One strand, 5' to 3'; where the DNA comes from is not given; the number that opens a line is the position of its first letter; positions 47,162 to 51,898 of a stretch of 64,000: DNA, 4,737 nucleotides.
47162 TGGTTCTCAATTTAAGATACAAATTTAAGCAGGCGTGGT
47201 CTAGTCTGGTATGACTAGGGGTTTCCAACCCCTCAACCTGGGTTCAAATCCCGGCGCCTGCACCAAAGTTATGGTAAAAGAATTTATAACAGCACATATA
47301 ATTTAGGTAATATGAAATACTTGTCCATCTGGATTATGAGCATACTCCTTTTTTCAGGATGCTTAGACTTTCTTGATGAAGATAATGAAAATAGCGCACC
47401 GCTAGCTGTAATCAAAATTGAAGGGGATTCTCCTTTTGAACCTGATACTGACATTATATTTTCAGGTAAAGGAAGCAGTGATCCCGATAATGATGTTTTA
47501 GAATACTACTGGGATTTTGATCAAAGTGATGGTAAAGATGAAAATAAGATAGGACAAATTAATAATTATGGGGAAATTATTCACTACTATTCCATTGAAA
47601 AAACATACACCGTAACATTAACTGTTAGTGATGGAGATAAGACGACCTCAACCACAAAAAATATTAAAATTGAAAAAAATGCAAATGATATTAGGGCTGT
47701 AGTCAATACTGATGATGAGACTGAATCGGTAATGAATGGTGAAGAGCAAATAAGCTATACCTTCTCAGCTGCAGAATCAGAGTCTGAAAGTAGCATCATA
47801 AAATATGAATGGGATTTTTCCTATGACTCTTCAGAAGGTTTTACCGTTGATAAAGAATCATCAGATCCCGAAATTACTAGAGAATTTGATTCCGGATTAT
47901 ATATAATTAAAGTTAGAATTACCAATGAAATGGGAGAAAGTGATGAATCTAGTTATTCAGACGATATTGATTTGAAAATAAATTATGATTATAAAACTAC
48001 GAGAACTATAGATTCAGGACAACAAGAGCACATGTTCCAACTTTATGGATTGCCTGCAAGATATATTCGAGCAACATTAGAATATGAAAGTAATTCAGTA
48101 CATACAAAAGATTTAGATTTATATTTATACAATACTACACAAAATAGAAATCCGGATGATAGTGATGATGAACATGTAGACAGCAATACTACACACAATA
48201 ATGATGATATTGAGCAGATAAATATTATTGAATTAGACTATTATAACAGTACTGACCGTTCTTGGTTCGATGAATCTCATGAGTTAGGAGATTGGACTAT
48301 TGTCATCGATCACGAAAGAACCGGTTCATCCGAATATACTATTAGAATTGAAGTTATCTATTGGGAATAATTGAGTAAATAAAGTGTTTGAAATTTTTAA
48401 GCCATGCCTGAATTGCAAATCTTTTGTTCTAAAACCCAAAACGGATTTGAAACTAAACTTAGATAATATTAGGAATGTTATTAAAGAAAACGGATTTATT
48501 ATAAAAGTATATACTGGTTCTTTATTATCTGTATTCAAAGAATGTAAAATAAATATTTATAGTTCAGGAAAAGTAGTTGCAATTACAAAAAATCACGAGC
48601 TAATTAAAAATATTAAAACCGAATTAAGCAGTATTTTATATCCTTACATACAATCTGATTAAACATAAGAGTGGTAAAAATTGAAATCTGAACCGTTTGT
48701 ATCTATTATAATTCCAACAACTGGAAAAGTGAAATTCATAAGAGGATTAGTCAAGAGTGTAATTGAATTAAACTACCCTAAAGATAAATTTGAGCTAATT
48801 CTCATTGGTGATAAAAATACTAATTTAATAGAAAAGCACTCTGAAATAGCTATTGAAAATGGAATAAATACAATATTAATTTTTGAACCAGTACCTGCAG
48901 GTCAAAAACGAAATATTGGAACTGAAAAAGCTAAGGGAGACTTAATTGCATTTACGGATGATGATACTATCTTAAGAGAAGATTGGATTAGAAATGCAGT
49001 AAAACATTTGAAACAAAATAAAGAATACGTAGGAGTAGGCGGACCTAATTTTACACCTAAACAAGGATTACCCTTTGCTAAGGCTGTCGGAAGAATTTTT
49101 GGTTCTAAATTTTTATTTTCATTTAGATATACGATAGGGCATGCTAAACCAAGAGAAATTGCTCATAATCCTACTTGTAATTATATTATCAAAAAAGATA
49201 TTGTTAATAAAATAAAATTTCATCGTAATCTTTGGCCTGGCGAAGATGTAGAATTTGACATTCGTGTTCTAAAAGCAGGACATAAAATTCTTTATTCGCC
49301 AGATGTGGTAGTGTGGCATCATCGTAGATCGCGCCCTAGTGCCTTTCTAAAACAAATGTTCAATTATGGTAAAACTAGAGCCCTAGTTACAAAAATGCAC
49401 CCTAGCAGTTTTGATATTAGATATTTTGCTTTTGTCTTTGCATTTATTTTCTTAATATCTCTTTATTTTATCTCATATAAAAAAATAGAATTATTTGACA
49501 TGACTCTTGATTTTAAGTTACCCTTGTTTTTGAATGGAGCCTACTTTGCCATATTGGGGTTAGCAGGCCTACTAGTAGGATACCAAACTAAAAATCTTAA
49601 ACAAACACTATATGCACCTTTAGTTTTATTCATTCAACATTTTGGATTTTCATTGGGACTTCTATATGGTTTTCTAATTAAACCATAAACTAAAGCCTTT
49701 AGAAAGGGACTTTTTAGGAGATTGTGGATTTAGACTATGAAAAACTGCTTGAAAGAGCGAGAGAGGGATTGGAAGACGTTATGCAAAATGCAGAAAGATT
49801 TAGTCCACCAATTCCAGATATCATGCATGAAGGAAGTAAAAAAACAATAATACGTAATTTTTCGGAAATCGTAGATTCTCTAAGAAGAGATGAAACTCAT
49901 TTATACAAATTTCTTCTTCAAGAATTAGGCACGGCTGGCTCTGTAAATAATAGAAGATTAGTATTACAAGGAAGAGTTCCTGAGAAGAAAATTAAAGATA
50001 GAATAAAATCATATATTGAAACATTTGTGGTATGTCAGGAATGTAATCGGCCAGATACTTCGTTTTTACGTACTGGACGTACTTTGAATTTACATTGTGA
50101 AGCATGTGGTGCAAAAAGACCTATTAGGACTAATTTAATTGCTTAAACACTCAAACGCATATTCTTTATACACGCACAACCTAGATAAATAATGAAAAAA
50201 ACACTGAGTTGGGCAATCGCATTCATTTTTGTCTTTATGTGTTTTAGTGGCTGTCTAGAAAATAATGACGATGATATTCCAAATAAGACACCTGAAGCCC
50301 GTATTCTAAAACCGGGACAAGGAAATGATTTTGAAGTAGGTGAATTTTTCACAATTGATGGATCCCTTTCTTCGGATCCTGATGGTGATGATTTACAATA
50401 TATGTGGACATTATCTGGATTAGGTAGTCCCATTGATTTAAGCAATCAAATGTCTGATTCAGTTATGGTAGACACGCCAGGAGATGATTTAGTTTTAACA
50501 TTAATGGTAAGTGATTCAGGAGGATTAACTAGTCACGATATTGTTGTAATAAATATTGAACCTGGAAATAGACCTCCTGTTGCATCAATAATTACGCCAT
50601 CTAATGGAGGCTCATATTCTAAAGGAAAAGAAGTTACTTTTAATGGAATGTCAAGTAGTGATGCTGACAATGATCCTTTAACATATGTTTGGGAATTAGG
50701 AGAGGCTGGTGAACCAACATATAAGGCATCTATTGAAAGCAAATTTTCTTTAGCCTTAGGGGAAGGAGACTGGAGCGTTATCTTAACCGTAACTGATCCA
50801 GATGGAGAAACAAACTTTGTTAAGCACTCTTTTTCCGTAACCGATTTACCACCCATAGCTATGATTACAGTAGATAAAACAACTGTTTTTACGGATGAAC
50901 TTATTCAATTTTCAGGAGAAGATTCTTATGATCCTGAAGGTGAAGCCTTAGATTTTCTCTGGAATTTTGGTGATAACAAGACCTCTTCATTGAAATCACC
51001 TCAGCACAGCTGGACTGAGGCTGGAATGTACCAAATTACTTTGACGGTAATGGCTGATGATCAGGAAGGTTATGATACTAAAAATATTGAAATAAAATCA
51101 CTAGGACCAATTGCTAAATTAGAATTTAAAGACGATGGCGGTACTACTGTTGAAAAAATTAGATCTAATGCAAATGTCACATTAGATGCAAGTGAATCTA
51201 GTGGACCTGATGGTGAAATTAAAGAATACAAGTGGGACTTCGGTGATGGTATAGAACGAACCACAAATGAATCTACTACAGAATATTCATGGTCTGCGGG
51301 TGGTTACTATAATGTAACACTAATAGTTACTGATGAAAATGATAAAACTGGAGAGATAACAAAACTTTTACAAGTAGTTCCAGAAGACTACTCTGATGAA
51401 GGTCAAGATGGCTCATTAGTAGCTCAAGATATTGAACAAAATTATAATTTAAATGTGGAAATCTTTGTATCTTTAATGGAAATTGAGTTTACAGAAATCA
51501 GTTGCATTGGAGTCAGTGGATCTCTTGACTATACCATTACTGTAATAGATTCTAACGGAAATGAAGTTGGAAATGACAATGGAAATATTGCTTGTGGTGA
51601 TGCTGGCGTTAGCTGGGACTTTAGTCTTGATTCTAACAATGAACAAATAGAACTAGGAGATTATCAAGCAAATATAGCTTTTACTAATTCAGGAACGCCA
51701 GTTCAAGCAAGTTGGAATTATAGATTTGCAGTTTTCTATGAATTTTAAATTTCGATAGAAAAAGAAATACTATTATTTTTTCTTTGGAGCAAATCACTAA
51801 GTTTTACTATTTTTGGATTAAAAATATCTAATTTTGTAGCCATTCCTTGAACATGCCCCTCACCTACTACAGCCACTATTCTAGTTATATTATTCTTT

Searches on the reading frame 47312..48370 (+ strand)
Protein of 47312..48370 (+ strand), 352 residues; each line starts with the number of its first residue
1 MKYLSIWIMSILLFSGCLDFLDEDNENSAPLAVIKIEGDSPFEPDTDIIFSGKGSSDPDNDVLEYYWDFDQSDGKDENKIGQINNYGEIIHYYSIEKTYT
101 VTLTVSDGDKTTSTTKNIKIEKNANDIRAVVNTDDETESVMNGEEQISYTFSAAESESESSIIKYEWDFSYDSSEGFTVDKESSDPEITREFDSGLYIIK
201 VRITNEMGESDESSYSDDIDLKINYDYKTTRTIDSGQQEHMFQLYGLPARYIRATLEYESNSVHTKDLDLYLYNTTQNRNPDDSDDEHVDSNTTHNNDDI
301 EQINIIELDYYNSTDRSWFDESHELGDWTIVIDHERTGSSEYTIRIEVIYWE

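Call 65: search_protein_families(library=pfam, proteins=[window:47312-48370:+], max_evalue=1e-8)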
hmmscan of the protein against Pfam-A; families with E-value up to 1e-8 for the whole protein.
window:47312-48370:+ (352 aa): 3 families
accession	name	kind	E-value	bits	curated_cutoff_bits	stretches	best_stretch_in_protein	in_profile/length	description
PF18911.6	PKD_4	-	1.2e-16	60.9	27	1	27-120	1-83/85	PKD domain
PF00801.26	PKD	-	4.4e-11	43.1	23.5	0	40-119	9-79/80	PKD domain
PF22352.2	K319L-like_PKD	-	8e-10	39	27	0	43-115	9-78/84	K319L-like, PKD domain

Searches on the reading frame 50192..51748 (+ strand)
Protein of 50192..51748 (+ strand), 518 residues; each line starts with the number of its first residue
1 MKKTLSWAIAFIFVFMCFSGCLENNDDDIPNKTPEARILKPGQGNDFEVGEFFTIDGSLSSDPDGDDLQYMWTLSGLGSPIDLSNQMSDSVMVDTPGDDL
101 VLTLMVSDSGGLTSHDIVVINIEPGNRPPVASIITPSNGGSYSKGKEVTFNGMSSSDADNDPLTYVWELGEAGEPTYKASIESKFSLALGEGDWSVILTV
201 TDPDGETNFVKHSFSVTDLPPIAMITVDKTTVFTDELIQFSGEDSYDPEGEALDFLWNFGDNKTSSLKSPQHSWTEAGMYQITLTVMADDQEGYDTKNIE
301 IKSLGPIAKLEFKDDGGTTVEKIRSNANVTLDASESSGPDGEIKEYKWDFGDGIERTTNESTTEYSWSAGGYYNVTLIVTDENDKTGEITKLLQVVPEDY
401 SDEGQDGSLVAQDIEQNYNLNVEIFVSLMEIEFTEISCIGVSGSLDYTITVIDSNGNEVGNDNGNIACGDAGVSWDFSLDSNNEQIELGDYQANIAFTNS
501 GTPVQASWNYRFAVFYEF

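Call 65: search_protein_families(library=pfam, proteins=[window:50192-51748:+], max_evalue=1e-8)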
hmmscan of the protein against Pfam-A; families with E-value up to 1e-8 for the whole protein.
window:50192-51748:+ (518 aa): 5 families
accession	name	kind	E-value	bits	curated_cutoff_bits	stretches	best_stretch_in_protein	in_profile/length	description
PF18911.6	PKD_4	-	6.1e-45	151.6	27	2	220-301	3-83/85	PKD domain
PF00801.26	PKD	-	4.2e-28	97.6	23.5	1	324-387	12-73/80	PKD domain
PF22352.2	K319L-like_PKD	-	3.1e-22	78.8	27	0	51-122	9-84/84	K319L-like, PKD domain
PF21027.3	Sde0182_C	-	1.2e-11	45.4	27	0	53-84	2-37/83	Cellulose-binding protein Sde0182, C-terminal domain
PF02010.21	REJ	-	3.4e-09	36.3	25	0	272-351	48-125/452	REJ domain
